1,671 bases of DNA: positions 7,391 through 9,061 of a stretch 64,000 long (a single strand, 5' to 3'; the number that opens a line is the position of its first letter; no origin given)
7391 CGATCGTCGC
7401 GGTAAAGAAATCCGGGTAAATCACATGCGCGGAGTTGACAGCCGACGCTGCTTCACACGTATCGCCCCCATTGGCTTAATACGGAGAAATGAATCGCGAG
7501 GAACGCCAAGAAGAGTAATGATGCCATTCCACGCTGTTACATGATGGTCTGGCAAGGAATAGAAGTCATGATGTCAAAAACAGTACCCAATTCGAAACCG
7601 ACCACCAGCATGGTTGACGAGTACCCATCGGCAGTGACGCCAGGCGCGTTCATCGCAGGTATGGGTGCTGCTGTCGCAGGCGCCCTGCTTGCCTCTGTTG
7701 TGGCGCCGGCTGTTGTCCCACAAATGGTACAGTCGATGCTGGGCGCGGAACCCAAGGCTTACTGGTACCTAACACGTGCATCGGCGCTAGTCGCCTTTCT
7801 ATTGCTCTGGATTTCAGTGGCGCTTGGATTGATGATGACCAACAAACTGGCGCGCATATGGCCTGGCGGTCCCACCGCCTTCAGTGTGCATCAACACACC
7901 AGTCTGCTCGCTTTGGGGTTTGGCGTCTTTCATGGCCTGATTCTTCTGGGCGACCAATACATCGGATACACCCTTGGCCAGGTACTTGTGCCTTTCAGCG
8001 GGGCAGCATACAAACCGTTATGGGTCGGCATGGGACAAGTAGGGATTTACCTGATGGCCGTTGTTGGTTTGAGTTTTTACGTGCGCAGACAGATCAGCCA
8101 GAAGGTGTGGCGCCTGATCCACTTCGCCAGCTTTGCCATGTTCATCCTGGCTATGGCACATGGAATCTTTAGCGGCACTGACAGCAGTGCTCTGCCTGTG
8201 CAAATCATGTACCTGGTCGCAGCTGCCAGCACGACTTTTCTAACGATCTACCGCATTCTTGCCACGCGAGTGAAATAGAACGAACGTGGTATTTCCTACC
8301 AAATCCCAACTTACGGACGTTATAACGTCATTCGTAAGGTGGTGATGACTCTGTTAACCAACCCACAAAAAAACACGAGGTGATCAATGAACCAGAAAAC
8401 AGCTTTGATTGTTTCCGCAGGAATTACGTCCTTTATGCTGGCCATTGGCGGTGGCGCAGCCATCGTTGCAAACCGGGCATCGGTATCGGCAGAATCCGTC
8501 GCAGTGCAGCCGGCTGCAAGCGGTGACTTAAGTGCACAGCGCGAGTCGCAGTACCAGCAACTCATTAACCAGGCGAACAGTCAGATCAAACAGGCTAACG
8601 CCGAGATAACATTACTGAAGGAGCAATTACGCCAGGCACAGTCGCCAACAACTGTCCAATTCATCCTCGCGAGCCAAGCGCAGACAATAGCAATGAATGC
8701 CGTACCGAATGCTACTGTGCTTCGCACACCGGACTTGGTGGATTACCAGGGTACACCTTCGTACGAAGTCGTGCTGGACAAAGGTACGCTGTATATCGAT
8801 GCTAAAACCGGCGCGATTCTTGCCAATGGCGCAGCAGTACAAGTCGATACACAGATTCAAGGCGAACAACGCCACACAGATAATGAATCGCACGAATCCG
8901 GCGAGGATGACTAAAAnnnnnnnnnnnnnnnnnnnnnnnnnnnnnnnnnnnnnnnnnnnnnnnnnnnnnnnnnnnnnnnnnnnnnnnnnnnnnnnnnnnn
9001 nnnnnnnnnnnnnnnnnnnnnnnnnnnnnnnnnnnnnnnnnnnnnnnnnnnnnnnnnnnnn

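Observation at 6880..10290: ApbE flavin-transferase operon with a ferric-reductase-like membrane protein, a PepSY protein and two paralogous small anchored proteins, but no recognisable FMN-acceptor motif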

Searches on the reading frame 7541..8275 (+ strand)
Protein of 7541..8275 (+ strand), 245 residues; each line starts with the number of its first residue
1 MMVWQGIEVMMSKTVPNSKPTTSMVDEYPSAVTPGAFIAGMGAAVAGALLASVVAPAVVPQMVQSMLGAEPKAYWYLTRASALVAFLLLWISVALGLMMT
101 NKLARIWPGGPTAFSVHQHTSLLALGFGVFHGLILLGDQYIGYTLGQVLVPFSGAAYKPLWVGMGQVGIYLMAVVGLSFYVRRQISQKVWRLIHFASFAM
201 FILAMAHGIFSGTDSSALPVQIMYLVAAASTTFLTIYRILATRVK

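Call 3: search_protein_families(library=pfam, proteins=[window:7541-8275:+], max_evalue=1)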
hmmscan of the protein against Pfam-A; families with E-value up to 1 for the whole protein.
seq(245 aa): 2 families
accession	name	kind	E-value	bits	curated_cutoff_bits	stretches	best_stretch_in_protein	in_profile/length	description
PF01794.25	Ferric_reduct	-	2.9e-05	24.5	28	1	82-205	2-121/121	Ferric reductase like transmembrane component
PF05437.17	AzlD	-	9.3e-05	22.9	23.7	1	167-237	10-80/99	Branched-chain amino acid transport protein (AzlD)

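Call 4: search_protein_families(library=ncbifam, proteins=[window:7541-8275:+], max_evalue=1)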
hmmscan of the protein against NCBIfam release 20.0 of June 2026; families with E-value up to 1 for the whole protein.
seq(245 aa): 0 families

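Call 43: find_homologous_proteins(query=window:7568-8275:+, max_evalue=0.00001)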
Query seq(236 aa) (236 aa): 972 proteins with E <= 0.00001 among 8000 candidates; the best 120 are listed.
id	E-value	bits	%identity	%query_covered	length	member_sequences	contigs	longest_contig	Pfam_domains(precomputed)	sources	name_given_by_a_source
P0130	2.3e-145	500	100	100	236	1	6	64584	-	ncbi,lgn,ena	-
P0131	9.7e-123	426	82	100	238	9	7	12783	PF01794.26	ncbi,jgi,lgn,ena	-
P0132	9.1e-121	420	81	100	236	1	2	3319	-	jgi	jgi:predicted ferric reductase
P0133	1.7e-120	419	78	100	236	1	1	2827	-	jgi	-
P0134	5.0e-110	385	78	93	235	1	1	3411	-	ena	-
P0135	2.8e-97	343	67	100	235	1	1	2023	-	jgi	jgi:predicted ferric reductase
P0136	1.8e-95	337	67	100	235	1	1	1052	-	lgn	-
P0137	2.4e-81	291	66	87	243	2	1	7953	PF01794.26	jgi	jgi:predicted ferric reductase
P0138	4.0e-80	287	60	93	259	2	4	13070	-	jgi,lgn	jgi:predicted ferric reductase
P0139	5.2e-80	286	57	95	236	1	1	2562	PF01794.26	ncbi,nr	ncbi:MAG TPA: ferric reductase-like transmembrane domain-containing protein [Anaerolineae bacterium]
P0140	1.8e-79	285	58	96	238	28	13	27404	PF01794.26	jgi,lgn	jgi:predicted ferric reductase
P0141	3.1e-79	284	56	96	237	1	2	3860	PF01794.26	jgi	jgi:predicted ferric reductase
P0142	3.8e-79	284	62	81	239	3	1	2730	PF01794.26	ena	-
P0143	3.9e-79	284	59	93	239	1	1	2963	PF01794.26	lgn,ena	-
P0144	4.2e-79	283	58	97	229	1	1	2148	-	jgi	jgi:predicted ferric reductase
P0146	9.4e-79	282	55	97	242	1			PF01794.26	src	-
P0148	1.2e-78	282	56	95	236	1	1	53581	PF01794.26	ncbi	-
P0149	1.3e-78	282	57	96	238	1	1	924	PF01794.26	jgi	-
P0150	1.4e-78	282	56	96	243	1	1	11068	PF01794.26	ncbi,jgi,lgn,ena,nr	ncbi:MAG TPA: hypothetical protein VMP08_01905 [Anaerolineae bacterium]|nr:hypothetical protein [Ana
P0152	2.1e-78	281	57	95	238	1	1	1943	PF01794.26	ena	-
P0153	3.4e-78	281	56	96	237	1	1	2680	PF01794.26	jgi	jgi:predicted ferric reductase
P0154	4.8e-78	280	56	95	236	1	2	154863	PF01794.26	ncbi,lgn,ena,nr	ncbi:hypothetical protein TFLX_02726 [Thermoflexales bacterium]|nr:hypothetical protein TFLX_02726 [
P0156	7.1e-78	279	57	94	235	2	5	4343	PF01794.26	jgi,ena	-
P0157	7.4e-78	279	55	96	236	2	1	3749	PF01794.26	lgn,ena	-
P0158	9.7e-78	279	65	79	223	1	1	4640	PF01794.26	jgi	jgi:predicted ferric reductase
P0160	1.2e-77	279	57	95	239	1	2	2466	PF01794.26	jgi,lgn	jgi:predicted ferric reductase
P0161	1.4e-77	278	63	80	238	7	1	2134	PF01794.26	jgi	-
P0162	1.8e-77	278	56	96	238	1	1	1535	PF01794.26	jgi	jgi:predicted ferric reductase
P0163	2.0e-77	278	60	82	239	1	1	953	PF01794.26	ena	-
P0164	2.0e-77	278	56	96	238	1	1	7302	PF01794.26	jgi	jgi:predicted ferric reductase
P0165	2.1e-77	278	55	95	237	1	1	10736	PF01794.26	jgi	jgi:predicted ferric reductase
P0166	2.1e-77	278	63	79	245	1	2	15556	PF01794.26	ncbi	-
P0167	2.1e-77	278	56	96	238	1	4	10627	PF01794.26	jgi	jgi:predicted ferric reductase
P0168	2.4e-77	278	55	96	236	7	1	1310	PF01794.26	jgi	-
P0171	3.0e-77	277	56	96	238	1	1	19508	PF01794.26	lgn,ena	-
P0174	4.7e-77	277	55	96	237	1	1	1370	PF01794.26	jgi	-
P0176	5.9e-77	276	55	96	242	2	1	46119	PF01794.26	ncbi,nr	ncbi:MAG: ferric reductase-like transmembrane domain-containing protein [Chloroflexi bacterium]|nr:f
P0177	6.6e-77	276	56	96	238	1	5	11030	PF01794.26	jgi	jgi:predicted ferric reductase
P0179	8.2e-77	276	56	96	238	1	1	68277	PF01794.26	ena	-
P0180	9.8e-77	276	55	96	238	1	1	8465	PF01794.26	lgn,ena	-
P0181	9.8e-77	276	57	93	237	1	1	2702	PF01794.26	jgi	jgi:predicted ferric reductase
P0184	1.3e-76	275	56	98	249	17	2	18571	PF01794.26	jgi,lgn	jgi:predicted ferric reductase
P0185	1.3e-76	275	56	96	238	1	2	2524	PF01794.26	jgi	jgi:predicted ferric reductase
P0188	1.9e-76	275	53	96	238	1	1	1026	PF01794.26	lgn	-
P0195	2.5e-76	274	55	96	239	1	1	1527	PF01794.26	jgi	jgi:predicted ferric reductase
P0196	2.6e-76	274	57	99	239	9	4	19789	PF01794.26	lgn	-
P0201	3.4e-76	274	56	94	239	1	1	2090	PF01794.26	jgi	jgi:predicted ferric reductase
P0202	3.9e-76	274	55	96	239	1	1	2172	PF01794.26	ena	-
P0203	4.4e-76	274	58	95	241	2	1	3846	PF01794.26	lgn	-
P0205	5.3e-76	273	54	96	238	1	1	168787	PF01794.26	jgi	jgi:predicted ferric reductase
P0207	5.4e-76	273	58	94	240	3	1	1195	PF01794.26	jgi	jgi:predicted ferric reductase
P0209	6.9e-76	273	52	96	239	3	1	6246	PF01794.26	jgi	jgi:predicted ferric reductase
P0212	8.3e-76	273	55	93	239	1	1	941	PF01794.26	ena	-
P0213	1.0e-75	272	60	79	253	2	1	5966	PF01794.26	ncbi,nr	ncbi:MAG: ferric reductase-like transmembrane domain-containing protein [Chloroflexi bacterium]|nr:f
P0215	1.1e-75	272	60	81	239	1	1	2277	PF01794.26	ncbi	-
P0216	1.1e-75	272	63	80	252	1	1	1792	PF01794.26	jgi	-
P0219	1.3e-75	272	58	96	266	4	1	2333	PF01794.26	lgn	-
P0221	1.7e-75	272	55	93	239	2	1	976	PF01794.26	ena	-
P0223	2.0e-75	271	56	95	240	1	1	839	PF01794.26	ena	-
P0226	2.3e-75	271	56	97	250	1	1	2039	PF01794.26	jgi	jgi:predicted ferric reductase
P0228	3.1e-75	271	56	95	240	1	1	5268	PF01794.26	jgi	jgi:predicted ferric reductase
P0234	5.2e-75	270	53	99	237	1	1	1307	PF01794.26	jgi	jgi:predicted ferric reductase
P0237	5.9e-75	270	53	96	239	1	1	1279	PF01794.26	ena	-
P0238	6.2e-75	270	54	97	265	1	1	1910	PF01794.26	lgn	-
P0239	8.5e-75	269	61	81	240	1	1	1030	PF01794.26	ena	-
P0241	8.9e-75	269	55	97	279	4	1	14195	-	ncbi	ncbi:hypothetical protein [Roseiflexus sp.]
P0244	9.3e-75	269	63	81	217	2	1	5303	PF01794.26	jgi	-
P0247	1.2e-74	269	52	96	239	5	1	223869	PF01794.26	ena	-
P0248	1.2e-74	269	57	93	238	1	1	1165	PF01794.26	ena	-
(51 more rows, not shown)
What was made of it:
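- On Ferric-reductase-domain / MsrQ-like membrane cytochromes (PF01794): Many orthologues carry a precomputed PF01794 assignment (call 43).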

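Call 44: find_encoding_contigs(protein=P0241, flank=8000, max_places=2)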
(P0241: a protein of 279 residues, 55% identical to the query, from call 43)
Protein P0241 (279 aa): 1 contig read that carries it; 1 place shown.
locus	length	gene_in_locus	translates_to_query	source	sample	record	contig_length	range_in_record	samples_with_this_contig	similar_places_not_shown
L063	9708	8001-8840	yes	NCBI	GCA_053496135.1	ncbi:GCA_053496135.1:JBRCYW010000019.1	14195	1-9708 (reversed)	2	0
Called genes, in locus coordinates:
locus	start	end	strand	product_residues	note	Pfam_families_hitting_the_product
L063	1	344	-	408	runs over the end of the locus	PF00557:Peptidase_M24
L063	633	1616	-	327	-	-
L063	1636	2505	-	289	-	PF01261:AP_endonuc_2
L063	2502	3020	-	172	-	-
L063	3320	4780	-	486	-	PF00512:HisKA, PF02518:HATPase_c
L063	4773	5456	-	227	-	PF00072:Response_reg, PF00486:Trans_reg_C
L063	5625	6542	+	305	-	-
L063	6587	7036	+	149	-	-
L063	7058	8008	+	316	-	PF02424:ApbE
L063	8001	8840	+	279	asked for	-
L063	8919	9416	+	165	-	PF14376:Haem_bd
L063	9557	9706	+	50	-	?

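Call 45: find_encoding_contigs(protein=P0154, flank=8000, max_places=2)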
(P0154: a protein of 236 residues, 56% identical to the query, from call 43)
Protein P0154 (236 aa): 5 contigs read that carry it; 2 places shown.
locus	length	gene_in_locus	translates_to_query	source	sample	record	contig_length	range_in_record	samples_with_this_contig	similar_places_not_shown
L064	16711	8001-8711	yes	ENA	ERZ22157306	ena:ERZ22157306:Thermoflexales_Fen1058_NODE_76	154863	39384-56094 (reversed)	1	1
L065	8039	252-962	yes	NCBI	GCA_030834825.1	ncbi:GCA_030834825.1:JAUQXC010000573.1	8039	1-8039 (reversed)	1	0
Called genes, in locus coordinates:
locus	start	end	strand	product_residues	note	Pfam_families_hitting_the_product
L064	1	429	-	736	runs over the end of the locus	-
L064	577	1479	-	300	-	-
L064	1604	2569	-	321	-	PF02517:Rce1-like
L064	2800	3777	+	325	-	PF00005:ABC_tran, PF13304:AAA_21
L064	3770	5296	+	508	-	PF12679:ABC2_membrane_2, PF12698:ABC2_membrane_3, PF01061:ABC2_membrane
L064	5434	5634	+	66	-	-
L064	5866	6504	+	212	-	PF03413:PepSY (weak)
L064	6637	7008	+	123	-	-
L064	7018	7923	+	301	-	PF02424:ApbE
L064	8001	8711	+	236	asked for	PF01794:Ferric_reduct (weak)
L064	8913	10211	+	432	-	PF01266:DAO (faint), PF07992:Pyr_redox_2, PF00070:Pyr_redox (weak)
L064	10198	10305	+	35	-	-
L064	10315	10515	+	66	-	-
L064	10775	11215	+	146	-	PF09350:DJC28_CD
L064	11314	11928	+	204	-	PF16697:Yop-YscD_cpl, PF00498:FHA, PF00486:Trans_reg_C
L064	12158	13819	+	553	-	PF00069:Pkinase, PF07714:PK_Tyr_Ser-Thr, PF03109:ABC1 (weak)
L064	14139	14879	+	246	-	-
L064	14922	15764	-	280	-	PF02522:Antibiotic_NAT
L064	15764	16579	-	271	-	-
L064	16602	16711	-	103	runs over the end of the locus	-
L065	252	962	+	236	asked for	PF01794:Ferric_reduct (weak)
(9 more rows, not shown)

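Call 58: search_protein_families(library=pfam, proteins=[L063:8919-9416:+, L064:8913-10211:+, L063:5625-6542:+], max_evalue=0.01)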
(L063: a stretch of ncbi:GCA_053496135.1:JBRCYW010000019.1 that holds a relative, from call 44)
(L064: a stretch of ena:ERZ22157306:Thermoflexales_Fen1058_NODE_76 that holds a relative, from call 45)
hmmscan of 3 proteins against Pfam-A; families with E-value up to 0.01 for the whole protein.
L063:8919-9416:+ (165 aa): 1 family
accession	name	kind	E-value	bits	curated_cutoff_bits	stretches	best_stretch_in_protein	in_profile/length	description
PF14376.11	Haem_bd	-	3e-38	131.2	27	1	30-150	2-130/133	Haem-binding domain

L064:8913-10211:+ (432 aa): 11 families
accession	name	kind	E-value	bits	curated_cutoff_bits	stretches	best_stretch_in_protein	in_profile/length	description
PF07992.20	Pyr_redox_2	-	4.4e-43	148.2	26.1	1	8-318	2-285/291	Pyridine nucleotide-disulphide oxidoreductase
PF00070.33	Pyr_redox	-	2.5e-10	41.2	22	1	156-236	2-69/82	Pyridine nucleotide-disulphide oxidoreductase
PF01266.30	DAO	-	3.3e-07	30.6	27.9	1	9-39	2-31/353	FAD dependent oxidoreductase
PF01946.23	Thi4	-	8.9e-05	22.3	26.2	1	9-39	20-50/235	Thi4 family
PF13450.12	NAD_binding_8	-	9.5e-05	23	21.9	1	11-40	1-29/68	NAD(P)-binding Rossmann-like domain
PF00890.30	FAD_binding_2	-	9.6e-05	22.2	20.4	1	9-41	2-33/414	FAD binding domain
PF13738.12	Pyr_redox_3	-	0.00049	19.9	30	0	10-40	1-31/305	Pyridine nucleotide-disulphide oxidoreductase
PF13454.12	NAD_binding_9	-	0.0013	19.2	21.8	0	10-40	1-34/155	FAD-NAD(P)-binding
PF01494.25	FAD_binding_3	-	0.0014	18.4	22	0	8-43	3-37/349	FAD binding domain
PF04820.20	Trp_halogenase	-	0.0016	17.8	21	0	9-58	2-52/458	Tryptophan halogenase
PF03486.20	HI0933_like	-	0.0098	15.8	50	0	8-39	2-32/244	HI0933-like protein Rossmann domain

L063:5625-6542:+ (305 aa): 1 family
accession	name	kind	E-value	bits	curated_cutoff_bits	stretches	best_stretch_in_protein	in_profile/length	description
PF03413.25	PepSY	-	1.6e-13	51.2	24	2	196-248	2-57/60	Peptidase propeptide and YPEB domain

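Call 59: predict_structure(alignment_id=A4)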
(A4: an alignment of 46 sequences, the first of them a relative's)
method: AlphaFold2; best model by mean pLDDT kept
length: 236 residues; sequences in the alignment: 46
mean_pLDDT: 83.8   pTM: 0.81
mean pLDDT of the five models: 83.8, 83.7, 82.5, 79.9, 75.9
residues with pLDDT >= 90: 99; 70-90: 100; 50-70: 36; < 50: 1
segments of 3 or more residues with pLDDT < 50: none
pLDDT, mean of each block of 10 residues (from residue 1): 62 61 93 95 84 59 72 92 89 69 87 95 86 85 85 91 94 91 88 89 83 92 89 79
secondary structure, 60 per line:
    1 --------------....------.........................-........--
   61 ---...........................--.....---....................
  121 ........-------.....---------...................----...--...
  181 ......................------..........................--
elements in order: H15-18 H25-49 H51-58 H64-90 H93-97 H101-128 H136-140 H150-168 H178-202 H209-234
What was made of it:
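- The MsrQ-like protein has no dehydrogenase domain of its own (calls 3, 59).
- Tried and rejected: The AF2 model shows the canonical six helices (call 59).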

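Call 62: fold_search(model_id=the predicted structure, library=pdb)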
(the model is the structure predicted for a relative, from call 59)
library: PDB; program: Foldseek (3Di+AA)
matches with E <= 10: 117; with E <= 0.001: 0
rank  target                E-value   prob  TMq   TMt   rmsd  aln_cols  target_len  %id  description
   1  8qta                  3.4e-02  1.00  0.47  0.29   8.5       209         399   18  Cryo-EM structure of Streptococcus pneumoniae NADPH oxidase F397A mutant in complex with NADPH (released 2024-07-24)
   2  8qt6                  4.4e-02  1.00  0.45  0.28   5.0       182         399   19  Cryo-EM structure of Streptococcus pneumoniae NADPH oxidase (released 2024-07-24)
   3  8qq7                  4.6e-02  1.00  0.47  0.30  10.2       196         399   18  Structure of SpNOX: a Bacterial NADPH oxidase (released 2024-05-08)
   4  8ucd_B                5.1e-02  1.00  0.49  0.49   9.9       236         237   14  Cryo-EM structure of human STEAP1 in complex with AMG 509 Fab (released 2023-11-22)
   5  7tai_A                6.3e-02  1.00  0.50  0.30   8.6       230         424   13  Structure of STEAP2 in complex with ligands (released 2023-01-25)
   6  8ucd_C                1.2e-01  1.00  0.49  0.49  10.0       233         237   13  Cryo-EM structure of human STEAP1 in complex with AMG 509 Fab (released 2023-11-22)
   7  6y9b_A                2.8e-01  0.99  0.50  0.48   8.7       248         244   12  Cryo-EM structure of trimeric human STEAP1 bound to three Fab120.545 fragments (released 2020-05-20)
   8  8ucd_A                3.2e-01  0.97  0.48  0.47   9.6       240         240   14  Cryo-EM structure of human STEAP1 in complex with AMG 509 Fab (released 2023-11-22)
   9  6vq6_b                6.6e-01  0.10  0.14  0.16  20.0       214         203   17  Mammalian V-ATPase from rat brain - composite model of rotational state 1 bound to ADP and SidK (built from focused re (released 2020-03-18)
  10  5o0t                  8.3e-01  0.80  0.42  0.46   8.6       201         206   15  CRYSTAL STRUCTURE OF TRANS-MEMBRANE DOMAIN OF Cylindrospermum stagnale NADPH-OXIDASE 5 (NOX5) (released 2017-06-28)
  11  8u86_A                9.9e-01  0.72  0.39  0.23   8.3       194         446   16  Structural Basis of Human NOX5 Activation (released 2024-05-01)
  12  8u85_A                1.1e+00  0.85  0.41  0.18   7.5       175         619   14  Structural Basis of Human NOX5 Activation (released 2024-05-01)
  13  6kp6                  1.2e+00  0.16  0.21  0.12  15.4       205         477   12  The structural study of mutation induced inactivation of Human muscarinic receptor M4 (released 2020-03-11)
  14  9bra_b                1.2e+00  0.08  0.15  0.17  20.2       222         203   16  Intact V-ATPase State 2 and synaptophysin complex in mouse brain isolated synaptic vesicles (released 2024-06-19)
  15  1x03                  1.7e+00  0.13  0.20  0.22  27.7       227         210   14  Crystal structure of endophilin BAR domain (released 2006-05-02)
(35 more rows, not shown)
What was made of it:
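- On Ferric-reductase-domain / MsrQ-like membrane cytochromes (PF01794): Best folds are SpNOX, STEAP and NOX5 at TM about 0.5 (call 62).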

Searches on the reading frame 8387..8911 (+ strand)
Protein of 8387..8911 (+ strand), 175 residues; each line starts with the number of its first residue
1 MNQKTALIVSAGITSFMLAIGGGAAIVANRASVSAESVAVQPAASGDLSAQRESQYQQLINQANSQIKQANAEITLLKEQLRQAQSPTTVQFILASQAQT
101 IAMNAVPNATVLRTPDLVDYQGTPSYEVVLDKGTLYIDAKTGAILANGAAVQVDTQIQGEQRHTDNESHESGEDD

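Call 3: search_protein_families(library=pfam, proteins=[window:8387-8911:+], max_evalue=1)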
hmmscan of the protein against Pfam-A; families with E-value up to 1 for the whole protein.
seq(175 aa): 6 families
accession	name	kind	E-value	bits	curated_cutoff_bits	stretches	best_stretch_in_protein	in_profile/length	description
PF03413.25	PepSY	-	3.7e-07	30.8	24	1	95-146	4-58/60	Peptidase propeptide and YPEB domain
PF02185.22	HR1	-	0.0018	18.6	33.1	1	53-86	28-61/67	Hr1 repeat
PF02050.21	FliJ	-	0.009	16.7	28.4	1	43-86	34-80/123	Flagellar FliJ protein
PF05010.19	TACC_C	-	0.026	14.7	29.9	1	51-88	128-165/201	Transforming acidic coiled-coil-containing protein (TACC), C-terminal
PF02413.22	Caudo_TAP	-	0.047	14.3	22.1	1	36-75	52-91/131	Caudovirales tail fibre assembly protein, lambda gpK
PF11312.14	Methyltransf_34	-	0.13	11.9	26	1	16-90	89-164/304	Putative SAM-dependent methyltransferase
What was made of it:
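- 8387..8914 (+): TM-anchored PepSY-domain protein with an acidic, His-containing C-terminal tail. PF03413 (call 3).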

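Call 4: search_protein_families(library=ncbifam, proteins=[window:8387-8911:+], max_evalue=1)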
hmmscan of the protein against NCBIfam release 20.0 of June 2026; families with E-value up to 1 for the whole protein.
seq(175 aa): 5 families
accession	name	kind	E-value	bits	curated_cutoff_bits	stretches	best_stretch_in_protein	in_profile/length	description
NF040750.1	tetrathio_HK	equivalog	0.0031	16.1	750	1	50-105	18-74/555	tetrathionate respiration histidine kinase TtrS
NF052504.1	sll1863_fam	domain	0.048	13.9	35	1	57-91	3-37/93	sll1863 family stress response protein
TIGR02905.1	spore_yutH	equivalog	0.056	12.6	215.05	1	50-122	23-95/313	spore coat putative kinase YutH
NF053735.1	glob_reg_MafR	equivalog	0.091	11.6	450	1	43-131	320-407/472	global transcriptional activator MafR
NF050013.1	HpsJ_like_A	equivalog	0.42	10.2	140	1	56-104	102-151/217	HpsJ-like protein, cyanoexosortase A-associated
